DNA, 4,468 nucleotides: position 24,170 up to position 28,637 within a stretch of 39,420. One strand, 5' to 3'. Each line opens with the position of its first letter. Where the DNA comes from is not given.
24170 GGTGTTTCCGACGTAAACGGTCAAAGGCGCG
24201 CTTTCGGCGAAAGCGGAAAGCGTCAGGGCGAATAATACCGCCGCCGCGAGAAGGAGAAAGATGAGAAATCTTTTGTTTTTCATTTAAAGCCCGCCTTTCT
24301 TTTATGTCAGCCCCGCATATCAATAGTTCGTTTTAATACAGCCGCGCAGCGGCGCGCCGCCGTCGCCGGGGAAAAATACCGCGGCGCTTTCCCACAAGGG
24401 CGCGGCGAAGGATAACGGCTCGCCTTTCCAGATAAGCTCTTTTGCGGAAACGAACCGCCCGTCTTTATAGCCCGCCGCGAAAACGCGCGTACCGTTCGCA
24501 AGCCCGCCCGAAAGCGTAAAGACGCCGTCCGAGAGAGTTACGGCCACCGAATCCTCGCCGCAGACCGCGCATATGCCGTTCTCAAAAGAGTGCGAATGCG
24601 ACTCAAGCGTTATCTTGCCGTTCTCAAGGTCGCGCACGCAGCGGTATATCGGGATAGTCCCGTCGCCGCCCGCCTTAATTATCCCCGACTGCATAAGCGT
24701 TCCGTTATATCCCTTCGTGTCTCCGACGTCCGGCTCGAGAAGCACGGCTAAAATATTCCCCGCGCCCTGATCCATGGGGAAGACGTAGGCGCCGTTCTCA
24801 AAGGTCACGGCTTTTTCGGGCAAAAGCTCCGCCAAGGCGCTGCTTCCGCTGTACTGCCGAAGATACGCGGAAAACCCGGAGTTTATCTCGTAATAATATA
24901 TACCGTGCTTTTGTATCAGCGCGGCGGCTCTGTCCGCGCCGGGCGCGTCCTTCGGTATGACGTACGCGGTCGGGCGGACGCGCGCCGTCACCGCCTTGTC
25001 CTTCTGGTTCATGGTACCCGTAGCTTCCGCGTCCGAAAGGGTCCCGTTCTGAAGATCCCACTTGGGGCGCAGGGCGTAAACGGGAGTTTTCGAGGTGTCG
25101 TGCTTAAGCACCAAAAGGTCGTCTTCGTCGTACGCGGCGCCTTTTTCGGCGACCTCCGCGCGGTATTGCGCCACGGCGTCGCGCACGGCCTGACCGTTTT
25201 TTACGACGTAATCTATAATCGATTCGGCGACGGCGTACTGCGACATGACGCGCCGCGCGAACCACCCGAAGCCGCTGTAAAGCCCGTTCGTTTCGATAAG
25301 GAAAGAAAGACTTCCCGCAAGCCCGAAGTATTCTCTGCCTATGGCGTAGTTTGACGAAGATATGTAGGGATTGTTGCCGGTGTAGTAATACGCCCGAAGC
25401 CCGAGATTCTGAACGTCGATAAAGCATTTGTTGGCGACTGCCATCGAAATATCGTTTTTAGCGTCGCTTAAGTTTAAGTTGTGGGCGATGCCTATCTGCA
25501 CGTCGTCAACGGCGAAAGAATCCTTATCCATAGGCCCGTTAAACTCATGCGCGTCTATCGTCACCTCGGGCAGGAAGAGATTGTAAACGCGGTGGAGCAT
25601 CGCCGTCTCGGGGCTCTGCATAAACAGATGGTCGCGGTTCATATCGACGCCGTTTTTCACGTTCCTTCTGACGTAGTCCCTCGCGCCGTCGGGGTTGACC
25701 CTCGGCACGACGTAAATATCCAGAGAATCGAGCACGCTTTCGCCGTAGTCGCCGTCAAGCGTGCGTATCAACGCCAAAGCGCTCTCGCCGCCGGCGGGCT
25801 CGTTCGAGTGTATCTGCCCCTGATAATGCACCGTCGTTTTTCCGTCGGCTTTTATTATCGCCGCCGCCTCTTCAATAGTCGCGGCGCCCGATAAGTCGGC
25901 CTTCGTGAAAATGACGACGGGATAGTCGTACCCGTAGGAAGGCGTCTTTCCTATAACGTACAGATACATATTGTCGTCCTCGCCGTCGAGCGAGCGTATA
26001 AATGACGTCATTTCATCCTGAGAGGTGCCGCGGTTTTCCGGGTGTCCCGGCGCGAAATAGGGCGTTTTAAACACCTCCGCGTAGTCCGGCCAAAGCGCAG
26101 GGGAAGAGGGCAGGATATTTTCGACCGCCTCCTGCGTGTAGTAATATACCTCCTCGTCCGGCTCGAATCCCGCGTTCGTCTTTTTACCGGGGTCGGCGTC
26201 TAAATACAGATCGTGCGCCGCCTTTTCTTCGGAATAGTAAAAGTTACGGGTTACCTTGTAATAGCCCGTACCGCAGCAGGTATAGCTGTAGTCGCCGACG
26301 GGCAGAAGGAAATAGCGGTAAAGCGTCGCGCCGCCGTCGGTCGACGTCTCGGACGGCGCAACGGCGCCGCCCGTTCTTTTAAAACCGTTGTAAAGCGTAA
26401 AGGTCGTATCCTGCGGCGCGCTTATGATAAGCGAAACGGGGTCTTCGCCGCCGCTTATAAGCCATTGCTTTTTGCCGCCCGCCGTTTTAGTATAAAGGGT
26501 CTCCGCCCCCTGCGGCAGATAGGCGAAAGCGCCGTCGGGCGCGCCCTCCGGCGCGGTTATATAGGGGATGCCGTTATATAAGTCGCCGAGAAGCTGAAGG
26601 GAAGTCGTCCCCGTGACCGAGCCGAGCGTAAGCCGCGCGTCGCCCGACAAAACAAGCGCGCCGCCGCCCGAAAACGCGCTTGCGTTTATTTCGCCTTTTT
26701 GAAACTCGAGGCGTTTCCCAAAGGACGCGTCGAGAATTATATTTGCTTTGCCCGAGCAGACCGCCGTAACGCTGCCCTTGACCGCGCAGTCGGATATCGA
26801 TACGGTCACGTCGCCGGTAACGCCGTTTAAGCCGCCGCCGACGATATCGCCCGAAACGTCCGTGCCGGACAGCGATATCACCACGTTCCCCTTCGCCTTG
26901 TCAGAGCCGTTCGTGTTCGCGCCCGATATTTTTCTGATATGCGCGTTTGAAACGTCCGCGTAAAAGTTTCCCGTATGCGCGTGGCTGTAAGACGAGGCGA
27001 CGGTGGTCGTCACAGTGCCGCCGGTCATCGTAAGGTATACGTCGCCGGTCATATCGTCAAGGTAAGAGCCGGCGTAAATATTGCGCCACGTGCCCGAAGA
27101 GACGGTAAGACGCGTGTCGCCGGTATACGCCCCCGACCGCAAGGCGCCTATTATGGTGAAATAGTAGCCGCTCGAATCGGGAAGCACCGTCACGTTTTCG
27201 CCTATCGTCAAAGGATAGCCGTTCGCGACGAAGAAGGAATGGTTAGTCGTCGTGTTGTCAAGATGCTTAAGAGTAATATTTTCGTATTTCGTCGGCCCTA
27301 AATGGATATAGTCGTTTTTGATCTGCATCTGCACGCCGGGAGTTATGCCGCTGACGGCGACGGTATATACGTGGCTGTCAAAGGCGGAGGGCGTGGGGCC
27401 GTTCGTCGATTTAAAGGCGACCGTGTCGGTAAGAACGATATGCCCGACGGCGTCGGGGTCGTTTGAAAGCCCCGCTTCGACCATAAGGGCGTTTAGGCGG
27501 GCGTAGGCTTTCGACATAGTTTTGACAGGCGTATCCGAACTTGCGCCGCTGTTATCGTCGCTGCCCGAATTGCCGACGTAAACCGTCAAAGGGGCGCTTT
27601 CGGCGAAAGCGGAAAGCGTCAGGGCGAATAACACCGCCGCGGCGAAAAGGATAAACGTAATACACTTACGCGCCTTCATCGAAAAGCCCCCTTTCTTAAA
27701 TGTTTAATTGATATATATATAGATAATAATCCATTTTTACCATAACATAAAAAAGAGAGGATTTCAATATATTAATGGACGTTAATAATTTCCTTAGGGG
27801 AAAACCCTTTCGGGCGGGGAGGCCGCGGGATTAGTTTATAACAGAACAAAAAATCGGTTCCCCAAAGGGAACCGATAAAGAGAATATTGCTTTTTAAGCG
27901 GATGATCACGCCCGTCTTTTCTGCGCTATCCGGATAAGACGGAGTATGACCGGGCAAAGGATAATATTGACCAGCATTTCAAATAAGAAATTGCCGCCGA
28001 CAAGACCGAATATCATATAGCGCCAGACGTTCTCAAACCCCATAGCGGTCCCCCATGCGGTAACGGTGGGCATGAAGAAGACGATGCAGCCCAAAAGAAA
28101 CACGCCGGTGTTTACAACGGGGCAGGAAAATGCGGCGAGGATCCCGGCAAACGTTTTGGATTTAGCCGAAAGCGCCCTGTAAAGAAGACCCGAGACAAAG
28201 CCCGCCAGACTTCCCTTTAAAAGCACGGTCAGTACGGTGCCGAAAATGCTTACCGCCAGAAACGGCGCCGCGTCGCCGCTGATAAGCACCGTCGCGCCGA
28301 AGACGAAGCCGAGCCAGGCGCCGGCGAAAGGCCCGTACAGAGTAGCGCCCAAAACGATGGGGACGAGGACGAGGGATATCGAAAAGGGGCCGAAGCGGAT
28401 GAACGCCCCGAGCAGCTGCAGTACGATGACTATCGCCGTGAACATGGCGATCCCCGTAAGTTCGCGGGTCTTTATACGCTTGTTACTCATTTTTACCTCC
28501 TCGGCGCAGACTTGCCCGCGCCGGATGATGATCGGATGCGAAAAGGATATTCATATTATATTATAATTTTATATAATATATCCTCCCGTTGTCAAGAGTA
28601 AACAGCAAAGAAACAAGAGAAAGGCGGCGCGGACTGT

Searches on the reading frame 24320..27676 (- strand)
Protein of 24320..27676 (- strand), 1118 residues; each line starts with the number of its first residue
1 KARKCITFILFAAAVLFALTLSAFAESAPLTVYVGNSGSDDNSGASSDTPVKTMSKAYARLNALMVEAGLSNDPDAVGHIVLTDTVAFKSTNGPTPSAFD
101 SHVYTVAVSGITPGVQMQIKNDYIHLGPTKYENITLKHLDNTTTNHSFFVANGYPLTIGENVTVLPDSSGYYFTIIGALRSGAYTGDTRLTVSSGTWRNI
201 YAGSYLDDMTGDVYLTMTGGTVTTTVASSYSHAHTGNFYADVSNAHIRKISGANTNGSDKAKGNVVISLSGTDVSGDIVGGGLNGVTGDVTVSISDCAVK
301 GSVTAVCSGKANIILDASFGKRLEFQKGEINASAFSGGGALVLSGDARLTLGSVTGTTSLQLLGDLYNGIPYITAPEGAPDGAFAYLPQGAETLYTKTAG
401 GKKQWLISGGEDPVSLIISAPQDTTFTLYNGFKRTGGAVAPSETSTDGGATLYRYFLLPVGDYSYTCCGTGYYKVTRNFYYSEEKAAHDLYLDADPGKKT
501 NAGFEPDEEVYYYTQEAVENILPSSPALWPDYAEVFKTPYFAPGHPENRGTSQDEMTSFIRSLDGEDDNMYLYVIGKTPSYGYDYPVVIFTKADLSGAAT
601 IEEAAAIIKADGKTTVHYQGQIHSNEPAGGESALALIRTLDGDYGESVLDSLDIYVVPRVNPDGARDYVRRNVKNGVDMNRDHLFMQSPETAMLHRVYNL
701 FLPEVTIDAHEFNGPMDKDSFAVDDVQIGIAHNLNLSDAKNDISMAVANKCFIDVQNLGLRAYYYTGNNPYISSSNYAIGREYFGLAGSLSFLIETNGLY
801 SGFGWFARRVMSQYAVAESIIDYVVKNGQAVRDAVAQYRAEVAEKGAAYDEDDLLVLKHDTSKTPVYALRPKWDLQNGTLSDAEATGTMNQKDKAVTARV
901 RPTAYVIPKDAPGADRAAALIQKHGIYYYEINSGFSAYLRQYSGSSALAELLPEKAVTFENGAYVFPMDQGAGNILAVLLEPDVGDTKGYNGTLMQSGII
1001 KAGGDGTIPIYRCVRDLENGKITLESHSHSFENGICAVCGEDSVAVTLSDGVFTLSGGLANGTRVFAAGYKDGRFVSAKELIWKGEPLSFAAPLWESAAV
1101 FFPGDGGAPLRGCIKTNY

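Call 47: search_protein_families(library=pfam, proteins=[window:24320-27676:-], max_evalue=0.00001)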
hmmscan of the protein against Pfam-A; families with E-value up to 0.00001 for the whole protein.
window:24320-27676:- (1118 aa): 1 family
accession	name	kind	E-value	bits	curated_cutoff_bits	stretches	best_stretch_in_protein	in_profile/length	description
PF00246.29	Peptidase_M14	-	1.2e-11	45.2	21.6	1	558-684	3-134/286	Zinc carboxypeptidase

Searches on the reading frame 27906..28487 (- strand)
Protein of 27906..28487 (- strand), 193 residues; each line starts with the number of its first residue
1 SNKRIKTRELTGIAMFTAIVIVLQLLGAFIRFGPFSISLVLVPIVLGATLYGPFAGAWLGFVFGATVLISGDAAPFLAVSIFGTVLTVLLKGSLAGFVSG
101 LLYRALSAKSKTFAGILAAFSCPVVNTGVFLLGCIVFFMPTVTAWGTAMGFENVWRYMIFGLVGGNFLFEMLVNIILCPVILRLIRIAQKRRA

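Call 47: search_protein_families(library=pfam, proteins=[window:27906-28487:-], max_evalue=0.00001)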
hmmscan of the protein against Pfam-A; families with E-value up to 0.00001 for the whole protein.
window:27906-28487:- (193 aa): 2 families
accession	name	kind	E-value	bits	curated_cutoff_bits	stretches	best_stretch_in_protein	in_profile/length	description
PF12822.12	ECF_trnsprt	-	6.3e-16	59.3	30.7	1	8-181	1-168/169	ECF transporter, substrate-specific component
PF09515.15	Thia_YuaJ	-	7.9e-06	26.5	25.8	0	11-182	2-169/177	Thiamine transporter protein (Thia_YuaJ)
